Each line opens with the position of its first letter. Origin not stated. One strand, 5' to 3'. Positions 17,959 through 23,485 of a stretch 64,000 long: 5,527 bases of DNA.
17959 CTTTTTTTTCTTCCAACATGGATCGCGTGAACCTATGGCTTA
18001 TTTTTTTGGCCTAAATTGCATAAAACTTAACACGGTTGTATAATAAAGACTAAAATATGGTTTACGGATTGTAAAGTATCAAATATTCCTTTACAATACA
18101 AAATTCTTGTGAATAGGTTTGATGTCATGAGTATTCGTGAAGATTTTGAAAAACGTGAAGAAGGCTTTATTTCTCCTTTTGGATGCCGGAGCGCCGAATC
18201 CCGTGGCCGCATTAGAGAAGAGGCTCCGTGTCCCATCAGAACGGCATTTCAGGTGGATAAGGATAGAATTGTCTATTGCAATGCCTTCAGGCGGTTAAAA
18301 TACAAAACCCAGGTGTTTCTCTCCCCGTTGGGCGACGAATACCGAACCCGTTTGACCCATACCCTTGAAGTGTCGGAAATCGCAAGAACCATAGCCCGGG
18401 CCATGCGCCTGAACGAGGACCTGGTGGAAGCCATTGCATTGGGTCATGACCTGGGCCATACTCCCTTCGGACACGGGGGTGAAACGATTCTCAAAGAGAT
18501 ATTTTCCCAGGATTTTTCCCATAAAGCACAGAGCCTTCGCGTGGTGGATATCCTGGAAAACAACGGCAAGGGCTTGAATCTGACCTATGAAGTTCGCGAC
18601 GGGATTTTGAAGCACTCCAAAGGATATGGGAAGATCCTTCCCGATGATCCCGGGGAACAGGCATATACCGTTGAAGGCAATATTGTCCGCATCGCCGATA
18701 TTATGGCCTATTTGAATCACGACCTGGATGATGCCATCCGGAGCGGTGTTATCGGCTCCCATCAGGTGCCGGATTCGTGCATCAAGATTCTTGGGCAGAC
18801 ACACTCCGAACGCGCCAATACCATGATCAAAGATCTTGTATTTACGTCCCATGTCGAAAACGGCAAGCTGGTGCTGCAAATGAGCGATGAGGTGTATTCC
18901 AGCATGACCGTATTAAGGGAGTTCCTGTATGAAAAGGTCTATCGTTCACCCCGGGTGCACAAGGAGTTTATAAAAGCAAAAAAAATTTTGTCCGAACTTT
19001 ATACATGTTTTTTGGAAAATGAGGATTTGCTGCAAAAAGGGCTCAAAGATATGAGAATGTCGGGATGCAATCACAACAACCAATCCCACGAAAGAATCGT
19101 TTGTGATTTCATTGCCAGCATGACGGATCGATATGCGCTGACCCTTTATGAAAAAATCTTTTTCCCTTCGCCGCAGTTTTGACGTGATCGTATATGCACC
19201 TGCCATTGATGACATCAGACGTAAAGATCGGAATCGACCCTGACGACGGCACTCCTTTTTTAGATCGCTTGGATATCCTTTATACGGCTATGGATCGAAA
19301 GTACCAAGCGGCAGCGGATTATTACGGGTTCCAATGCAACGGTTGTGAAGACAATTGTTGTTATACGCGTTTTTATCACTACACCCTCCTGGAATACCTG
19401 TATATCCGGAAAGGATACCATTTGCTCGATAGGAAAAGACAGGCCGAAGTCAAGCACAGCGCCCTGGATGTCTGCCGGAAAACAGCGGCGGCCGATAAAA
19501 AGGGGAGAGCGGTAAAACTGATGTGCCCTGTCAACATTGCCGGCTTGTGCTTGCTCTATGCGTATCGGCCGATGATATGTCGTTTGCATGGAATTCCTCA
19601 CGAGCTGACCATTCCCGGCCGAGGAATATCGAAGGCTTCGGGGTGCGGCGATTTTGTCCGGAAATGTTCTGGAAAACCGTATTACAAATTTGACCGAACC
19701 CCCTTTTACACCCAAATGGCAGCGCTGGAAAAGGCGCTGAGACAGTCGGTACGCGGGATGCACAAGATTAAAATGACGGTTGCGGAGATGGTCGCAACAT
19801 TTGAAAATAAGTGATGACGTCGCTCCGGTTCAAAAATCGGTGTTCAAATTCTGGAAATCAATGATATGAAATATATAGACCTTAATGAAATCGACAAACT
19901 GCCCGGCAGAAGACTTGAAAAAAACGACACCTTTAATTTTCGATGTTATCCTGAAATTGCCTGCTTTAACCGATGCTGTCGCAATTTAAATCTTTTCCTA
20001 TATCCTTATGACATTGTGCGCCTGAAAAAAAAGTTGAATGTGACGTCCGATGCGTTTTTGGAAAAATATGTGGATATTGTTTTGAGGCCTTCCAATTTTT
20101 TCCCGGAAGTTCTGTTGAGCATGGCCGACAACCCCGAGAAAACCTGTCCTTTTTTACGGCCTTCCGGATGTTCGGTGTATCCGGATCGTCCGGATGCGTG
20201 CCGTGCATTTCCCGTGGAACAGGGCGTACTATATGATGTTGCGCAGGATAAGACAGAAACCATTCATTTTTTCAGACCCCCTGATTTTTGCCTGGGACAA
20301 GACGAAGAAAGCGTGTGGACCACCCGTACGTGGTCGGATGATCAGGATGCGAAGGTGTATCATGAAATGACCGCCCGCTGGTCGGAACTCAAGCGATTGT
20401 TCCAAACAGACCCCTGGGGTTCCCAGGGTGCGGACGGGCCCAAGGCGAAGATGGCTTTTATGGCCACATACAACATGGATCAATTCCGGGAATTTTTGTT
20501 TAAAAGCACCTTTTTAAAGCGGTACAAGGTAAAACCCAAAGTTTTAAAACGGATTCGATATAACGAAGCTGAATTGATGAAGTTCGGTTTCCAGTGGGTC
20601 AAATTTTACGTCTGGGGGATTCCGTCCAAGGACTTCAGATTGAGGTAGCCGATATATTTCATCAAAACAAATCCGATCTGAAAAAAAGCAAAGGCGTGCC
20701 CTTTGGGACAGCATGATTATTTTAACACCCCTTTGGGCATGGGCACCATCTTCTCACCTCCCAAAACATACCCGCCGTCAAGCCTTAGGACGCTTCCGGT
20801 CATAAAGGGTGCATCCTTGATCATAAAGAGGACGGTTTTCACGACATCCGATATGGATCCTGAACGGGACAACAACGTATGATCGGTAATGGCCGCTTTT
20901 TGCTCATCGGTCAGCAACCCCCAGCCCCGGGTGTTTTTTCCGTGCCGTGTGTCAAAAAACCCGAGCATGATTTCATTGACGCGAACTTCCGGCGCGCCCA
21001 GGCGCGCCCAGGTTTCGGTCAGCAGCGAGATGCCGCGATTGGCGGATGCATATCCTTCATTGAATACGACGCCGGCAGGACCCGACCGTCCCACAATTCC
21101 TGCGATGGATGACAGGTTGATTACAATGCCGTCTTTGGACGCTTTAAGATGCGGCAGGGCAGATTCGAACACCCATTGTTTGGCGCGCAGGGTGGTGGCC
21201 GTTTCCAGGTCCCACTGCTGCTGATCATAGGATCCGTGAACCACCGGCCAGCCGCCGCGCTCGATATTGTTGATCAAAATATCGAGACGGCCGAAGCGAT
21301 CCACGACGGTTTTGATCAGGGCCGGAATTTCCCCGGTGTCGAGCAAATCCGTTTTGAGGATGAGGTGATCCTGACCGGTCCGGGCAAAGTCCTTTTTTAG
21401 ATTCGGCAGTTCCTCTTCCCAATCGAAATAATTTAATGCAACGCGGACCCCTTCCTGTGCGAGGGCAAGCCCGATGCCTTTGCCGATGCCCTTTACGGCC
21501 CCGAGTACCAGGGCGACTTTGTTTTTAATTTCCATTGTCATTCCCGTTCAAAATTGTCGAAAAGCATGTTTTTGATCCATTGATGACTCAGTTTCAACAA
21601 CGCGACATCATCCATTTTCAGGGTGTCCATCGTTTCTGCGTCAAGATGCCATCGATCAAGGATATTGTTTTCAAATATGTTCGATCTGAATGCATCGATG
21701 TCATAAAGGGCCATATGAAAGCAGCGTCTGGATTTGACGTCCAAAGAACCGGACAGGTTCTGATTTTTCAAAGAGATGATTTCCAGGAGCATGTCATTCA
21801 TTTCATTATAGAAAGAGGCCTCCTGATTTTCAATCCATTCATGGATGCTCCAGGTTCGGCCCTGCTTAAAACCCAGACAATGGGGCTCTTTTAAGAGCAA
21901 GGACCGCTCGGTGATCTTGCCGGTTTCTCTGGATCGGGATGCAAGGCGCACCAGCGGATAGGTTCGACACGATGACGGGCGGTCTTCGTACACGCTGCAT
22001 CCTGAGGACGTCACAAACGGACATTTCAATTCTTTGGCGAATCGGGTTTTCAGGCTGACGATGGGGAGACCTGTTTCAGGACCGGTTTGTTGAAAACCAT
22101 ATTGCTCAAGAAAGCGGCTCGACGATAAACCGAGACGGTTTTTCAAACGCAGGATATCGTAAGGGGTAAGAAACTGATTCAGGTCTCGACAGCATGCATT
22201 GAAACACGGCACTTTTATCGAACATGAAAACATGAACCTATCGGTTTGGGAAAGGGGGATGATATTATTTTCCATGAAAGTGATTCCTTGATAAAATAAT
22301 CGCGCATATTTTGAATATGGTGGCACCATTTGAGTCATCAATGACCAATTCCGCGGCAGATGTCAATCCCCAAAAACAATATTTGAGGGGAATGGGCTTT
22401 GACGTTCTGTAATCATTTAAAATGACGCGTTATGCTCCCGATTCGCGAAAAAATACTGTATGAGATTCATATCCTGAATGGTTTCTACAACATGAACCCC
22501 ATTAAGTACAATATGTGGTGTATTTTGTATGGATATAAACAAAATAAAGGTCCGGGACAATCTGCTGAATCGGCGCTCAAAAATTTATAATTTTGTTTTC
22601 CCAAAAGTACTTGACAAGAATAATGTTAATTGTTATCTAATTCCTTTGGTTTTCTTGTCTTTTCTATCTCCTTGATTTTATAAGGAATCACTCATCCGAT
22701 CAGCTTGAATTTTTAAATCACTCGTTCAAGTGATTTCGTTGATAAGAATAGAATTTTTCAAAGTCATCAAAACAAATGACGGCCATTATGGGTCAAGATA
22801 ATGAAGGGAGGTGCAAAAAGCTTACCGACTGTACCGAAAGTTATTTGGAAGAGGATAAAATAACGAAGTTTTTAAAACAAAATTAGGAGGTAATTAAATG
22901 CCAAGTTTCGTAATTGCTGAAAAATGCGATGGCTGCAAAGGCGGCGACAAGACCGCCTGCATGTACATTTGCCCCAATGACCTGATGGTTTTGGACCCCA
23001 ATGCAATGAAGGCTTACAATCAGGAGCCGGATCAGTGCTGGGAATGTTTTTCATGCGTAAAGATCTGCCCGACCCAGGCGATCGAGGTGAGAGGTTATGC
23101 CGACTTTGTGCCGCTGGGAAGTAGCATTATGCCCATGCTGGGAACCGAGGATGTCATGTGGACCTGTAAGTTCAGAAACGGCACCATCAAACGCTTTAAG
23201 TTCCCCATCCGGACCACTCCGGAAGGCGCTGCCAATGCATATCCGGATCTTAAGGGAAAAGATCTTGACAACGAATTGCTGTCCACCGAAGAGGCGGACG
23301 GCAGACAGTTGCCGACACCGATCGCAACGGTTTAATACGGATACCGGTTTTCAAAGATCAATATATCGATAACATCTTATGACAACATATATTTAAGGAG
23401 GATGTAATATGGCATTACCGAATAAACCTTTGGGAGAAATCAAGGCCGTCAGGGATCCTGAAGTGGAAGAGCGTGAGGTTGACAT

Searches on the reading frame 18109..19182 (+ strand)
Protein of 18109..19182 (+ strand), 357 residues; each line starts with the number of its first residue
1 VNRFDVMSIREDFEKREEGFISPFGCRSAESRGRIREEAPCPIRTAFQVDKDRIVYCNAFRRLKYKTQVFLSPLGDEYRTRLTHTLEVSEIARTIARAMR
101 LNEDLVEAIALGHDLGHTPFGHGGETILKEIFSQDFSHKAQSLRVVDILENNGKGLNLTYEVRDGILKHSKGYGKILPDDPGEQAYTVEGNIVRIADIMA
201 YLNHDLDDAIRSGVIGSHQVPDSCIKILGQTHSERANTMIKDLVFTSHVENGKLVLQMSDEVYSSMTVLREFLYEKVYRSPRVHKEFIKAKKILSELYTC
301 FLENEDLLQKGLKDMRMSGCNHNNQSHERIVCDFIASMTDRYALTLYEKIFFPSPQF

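Call 23: search_protein_families(library=pfam, max_evalue=0.00001, proteins=[window:18109-19182:+])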
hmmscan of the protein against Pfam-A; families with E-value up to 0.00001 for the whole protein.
window:18109-19182:+ (357 aa): 2 families
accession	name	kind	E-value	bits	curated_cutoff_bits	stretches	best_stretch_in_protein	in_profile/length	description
PF13286.11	HD_assoc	-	4.4e-24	85.3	22.2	1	256-348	1-90/91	Phosphohydrolase-associated domain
PF01966.28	HD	-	2.4e-15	57.3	22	1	81-200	1-114/116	HD domain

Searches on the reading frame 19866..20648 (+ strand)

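Call 23: search_protein_families(library=pfam, max_evalue=0.00001, proteins=[window:19866-20648:+])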
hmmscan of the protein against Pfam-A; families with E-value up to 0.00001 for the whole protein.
window:19866-20648:+ (260 aa): 1 family
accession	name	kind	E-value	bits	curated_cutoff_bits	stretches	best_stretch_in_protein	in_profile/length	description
PF03692.20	CxxCxxCC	-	1.1e-09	39.2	23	1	32-118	4-72/85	Putative zinc- or iron-chelating domain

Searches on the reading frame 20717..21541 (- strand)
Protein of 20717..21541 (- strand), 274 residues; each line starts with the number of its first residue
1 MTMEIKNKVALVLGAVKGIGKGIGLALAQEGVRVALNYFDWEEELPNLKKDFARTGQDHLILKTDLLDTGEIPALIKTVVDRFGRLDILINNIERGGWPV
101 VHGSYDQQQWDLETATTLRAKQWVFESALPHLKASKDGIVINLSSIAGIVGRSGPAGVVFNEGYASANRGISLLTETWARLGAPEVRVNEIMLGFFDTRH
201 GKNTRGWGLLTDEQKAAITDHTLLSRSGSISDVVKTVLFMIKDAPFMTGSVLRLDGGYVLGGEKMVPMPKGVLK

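Call 66: search_protein_families(library=pfam, max_evalue=0.00001, proteins=[window:20717-21541:-])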
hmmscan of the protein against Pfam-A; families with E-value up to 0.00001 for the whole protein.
window:20717-21541:- (274 aa): 2 families
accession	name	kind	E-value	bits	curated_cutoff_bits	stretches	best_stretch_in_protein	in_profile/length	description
PF13561.12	adh_short_C2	-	3.6e-31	109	27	1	14-258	1-235/236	Enoyl-(Acyl carrier protein) reductase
PF00106.31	adh_short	-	1.7e-29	103.1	26.6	1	8-205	1-191/195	short chain dehydrogenase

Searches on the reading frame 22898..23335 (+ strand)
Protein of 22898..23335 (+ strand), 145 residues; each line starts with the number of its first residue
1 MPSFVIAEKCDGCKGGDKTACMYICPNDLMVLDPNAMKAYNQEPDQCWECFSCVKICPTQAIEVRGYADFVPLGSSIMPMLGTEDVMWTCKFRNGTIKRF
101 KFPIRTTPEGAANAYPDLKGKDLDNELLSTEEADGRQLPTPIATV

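Call 87: search_protein_families(library=ncbifam, max_evalue=1e-10, proteins=[window:22898-23335:+])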
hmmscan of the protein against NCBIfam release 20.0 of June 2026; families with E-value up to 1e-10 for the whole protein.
window:22898-23335:+ (145 aa): 1 family
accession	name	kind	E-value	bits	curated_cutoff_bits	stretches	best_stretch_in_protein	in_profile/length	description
TIGR02060.1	aprB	equivalog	6.8e-60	200.7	135.65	1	1-131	1-132/132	adenylyl-sulfate reductase subunit beta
